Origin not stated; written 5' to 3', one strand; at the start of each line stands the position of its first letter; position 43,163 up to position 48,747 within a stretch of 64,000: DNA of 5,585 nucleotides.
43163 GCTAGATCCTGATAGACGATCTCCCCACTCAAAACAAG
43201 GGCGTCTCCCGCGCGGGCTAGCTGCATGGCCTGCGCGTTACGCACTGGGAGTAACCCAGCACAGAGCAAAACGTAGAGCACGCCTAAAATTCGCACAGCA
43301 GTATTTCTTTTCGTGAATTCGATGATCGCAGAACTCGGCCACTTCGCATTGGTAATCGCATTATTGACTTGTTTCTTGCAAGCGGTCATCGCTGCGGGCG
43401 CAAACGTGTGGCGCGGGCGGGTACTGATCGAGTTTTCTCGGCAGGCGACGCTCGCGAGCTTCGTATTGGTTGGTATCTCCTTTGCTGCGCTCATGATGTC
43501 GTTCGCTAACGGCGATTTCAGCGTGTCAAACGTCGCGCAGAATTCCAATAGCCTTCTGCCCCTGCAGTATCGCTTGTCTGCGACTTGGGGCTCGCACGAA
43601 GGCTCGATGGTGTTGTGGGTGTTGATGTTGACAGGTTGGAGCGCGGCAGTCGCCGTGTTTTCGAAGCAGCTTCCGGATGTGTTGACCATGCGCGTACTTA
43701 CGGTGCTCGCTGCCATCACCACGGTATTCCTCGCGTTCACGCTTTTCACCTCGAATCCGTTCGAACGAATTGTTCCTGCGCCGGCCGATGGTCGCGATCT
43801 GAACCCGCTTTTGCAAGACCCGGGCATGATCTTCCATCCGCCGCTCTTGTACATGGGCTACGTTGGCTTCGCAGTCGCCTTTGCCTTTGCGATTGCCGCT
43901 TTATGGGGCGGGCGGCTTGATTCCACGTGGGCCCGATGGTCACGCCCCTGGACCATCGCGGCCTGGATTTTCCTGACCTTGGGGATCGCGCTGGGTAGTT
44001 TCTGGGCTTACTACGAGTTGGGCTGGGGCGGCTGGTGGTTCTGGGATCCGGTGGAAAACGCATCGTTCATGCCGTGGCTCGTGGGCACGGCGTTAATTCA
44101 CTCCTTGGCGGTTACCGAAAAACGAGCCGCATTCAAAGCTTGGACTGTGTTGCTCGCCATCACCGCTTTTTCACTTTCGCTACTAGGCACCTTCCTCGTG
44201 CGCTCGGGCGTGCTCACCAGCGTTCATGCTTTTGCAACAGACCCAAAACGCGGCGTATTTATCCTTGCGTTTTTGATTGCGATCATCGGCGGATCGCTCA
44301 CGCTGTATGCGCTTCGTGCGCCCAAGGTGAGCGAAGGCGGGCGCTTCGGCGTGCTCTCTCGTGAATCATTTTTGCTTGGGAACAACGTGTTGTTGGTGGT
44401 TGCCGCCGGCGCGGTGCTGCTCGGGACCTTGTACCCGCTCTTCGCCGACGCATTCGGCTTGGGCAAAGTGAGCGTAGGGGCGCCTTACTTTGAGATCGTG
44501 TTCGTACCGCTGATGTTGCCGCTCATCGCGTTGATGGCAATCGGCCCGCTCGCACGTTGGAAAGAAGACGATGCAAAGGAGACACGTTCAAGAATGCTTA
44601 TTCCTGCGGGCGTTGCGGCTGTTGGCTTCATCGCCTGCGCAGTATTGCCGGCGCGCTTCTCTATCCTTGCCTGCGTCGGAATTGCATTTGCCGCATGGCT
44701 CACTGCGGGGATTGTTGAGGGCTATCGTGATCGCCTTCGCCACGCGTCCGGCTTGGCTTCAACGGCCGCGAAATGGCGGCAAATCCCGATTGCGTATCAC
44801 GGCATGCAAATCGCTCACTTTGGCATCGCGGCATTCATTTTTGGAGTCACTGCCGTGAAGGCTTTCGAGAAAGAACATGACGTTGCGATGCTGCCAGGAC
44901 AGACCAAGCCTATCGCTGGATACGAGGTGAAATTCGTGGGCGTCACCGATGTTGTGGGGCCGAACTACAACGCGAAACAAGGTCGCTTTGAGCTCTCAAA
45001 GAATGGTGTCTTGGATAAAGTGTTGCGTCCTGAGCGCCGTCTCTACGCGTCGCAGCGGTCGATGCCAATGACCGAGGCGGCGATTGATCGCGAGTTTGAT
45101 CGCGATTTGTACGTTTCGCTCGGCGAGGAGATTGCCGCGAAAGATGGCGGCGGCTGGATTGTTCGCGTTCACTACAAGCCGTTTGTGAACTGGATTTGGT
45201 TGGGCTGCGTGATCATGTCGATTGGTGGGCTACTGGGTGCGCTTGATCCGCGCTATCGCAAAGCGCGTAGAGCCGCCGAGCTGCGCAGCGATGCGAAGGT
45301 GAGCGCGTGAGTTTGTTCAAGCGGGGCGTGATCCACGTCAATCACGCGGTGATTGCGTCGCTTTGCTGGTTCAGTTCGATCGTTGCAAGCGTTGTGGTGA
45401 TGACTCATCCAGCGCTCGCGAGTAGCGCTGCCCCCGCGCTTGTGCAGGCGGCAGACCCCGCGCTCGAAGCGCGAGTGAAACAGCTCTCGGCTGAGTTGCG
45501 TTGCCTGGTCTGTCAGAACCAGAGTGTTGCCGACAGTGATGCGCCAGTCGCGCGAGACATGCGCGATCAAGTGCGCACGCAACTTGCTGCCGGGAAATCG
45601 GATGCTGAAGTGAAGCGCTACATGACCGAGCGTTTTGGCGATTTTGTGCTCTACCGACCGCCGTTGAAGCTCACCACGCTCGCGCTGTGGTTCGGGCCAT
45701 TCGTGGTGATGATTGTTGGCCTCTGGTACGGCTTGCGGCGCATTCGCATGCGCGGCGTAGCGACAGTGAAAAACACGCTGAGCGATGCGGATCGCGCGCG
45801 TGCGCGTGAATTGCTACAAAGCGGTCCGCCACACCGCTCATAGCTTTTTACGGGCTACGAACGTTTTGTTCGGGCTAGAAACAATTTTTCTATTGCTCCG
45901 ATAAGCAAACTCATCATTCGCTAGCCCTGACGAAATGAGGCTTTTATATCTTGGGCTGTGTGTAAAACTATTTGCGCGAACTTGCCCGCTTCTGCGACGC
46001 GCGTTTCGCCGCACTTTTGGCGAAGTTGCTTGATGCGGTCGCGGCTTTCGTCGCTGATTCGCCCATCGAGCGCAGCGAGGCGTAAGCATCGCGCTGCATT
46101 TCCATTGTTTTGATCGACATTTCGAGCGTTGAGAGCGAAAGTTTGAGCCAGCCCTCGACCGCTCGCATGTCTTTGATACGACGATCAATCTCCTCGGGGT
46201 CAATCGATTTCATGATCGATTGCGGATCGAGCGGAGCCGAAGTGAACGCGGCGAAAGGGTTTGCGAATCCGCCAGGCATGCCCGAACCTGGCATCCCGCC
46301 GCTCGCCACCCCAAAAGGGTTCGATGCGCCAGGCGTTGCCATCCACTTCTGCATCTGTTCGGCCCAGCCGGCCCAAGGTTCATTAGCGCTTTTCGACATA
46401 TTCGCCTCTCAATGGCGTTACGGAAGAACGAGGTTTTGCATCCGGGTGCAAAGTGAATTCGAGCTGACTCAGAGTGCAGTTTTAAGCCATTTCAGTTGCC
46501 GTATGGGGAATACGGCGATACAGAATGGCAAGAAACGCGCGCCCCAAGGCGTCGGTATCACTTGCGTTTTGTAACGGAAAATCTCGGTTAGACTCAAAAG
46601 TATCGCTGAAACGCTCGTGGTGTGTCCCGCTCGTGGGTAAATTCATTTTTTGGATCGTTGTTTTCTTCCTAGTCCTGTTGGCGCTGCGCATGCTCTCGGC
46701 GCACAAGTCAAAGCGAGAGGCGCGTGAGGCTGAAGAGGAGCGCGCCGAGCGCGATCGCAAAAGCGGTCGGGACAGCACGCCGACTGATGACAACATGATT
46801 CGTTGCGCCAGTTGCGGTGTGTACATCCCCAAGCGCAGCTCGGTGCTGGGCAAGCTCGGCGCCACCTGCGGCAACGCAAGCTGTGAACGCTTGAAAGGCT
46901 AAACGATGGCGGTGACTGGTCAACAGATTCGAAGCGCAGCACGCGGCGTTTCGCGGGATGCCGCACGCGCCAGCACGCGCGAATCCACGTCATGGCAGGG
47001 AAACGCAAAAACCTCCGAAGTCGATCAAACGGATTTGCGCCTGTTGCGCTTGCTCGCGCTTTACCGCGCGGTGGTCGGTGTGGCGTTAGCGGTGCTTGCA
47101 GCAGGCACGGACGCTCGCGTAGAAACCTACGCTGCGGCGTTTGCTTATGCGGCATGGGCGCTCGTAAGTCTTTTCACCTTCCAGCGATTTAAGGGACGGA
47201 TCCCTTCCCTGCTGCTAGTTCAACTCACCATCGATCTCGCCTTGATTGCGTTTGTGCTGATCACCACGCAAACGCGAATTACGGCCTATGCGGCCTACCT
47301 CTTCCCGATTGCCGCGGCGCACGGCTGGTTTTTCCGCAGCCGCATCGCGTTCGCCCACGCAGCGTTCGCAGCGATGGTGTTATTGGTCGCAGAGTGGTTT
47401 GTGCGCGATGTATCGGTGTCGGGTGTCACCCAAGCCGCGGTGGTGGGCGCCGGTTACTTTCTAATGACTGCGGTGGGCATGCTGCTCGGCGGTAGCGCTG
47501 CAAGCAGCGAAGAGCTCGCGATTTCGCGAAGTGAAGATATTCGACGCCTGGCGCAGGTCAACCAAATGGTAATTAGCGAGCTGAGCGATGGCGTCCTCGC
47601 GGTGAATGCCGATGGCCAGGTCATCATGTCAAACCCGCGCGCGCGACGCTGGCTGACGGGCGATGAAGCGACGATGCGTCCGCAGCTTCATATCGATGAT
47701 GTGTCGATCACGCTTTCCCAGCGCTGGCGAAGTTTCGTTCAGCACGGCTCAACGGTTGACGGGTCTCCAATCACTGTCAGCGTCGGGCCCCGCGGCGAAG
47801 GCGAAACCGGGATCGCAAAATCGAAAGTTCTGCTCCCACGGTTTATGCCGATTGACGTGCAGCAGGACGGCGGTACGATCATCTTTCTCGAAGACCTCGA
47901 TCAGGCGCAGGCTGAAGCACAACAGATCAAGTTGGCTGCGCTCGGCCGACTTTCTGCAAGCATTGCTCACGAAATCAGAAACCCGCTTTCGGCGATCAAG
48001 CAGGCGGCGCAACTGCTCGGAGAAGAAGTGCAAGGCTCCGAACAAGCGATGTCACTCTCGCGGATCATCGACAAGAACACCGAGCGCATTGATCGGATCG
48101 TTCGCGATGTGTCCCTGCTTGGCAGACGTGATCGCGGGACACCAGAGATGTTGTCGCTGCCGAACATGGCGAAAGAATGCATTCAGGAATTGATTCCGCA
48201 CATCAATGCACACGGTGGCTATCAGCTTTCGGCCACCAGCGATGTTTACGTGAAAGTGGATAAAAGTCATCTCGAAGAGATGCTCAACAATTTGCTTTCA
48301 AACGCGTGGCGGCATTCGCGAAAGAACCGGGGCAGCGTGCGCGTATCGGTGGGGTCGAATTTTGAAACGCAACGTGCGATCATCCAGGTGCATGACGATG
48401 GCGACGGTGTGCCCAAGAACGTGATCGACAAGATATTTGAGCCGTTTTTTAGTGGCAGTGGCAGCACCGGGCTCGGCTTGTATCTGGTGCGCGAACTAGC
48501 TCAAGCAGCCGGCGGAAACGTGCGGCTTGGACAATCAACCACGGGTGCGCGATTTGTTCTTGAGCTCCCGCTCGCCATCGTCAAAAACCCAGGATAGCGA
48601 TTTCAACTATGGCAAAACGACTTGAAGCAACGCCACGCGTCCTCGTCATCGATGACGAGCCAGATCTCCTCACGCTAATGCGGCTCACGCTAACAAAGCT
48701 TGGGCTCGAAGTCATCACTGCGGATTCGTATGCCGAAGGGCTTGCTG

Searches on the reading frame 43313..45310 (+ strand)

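Call 45: search_protein_families(library=pfam, proteins=[window:43313-45310:+], max_evalue=0.00001)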
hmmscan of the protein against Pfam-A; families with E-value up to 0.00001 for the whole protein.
window:43313-45310:+ (665 aa): 2 families
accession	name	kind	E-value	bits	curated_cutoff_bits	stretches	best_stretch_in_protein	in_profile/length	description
PF16327.10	CcmF_C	-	8.5e-120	400.3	28.7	1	318-645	1-322/323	Cytochrome c-type biogenesis protein CcmF C-terminal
PF01578.25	Cytochrom_C_asm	-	4.3e-52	177.3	29.9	1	92-298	1-206/212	Cytochrome C assembly protein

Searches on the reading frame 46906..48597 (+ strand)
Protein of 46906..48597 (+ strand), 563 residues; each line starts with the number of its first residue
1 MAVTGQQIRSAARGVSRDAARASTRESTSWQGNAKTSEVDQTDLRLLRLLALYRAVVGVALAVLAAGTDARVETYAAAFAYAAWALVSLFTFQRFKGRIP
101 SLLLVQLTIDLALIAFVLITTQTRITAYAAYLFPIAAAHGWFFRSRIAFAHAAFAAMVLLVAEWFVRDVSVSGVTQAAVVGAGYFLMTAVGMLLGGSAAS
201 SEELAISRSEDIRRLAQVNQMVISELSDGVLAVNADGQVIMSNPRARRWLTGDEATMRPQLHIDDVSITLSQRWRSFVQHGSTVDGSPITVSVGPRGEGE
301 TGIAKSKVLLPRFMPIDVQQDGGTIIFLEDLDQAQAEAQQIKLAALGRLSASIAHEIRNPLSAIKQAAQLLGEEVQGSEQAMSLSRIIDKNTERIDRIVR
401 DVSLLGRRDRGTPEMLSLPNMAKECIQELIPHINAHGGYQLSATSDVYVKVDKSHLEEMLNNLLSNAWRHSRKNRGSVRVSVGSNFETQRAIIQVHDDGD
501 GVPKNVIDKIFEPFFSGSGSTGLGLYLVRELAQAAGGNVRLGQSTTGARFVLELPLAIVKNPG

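Call 45: search_protein_families(library=pfam, proteins=[window:46906-48597:+], max_evalue=0.00001)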
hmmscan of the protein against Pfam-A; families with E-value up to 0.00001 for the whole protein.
window:46906-48597:+ (563 aa): 2 families
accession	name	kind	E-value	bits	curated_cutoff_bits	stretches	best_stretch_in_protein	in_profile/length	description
PF02518.31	HATPase_c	-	7e-23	81.6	26.4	1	452-557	2-110/111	Histidine kinase-, DNA gyrase B-, and HSP90-like ATPase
PF00512.31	HisKA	-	4.8e-13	49.4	26.9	1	346-411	2-66/66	His Kinase A (phospho-acceptor) domain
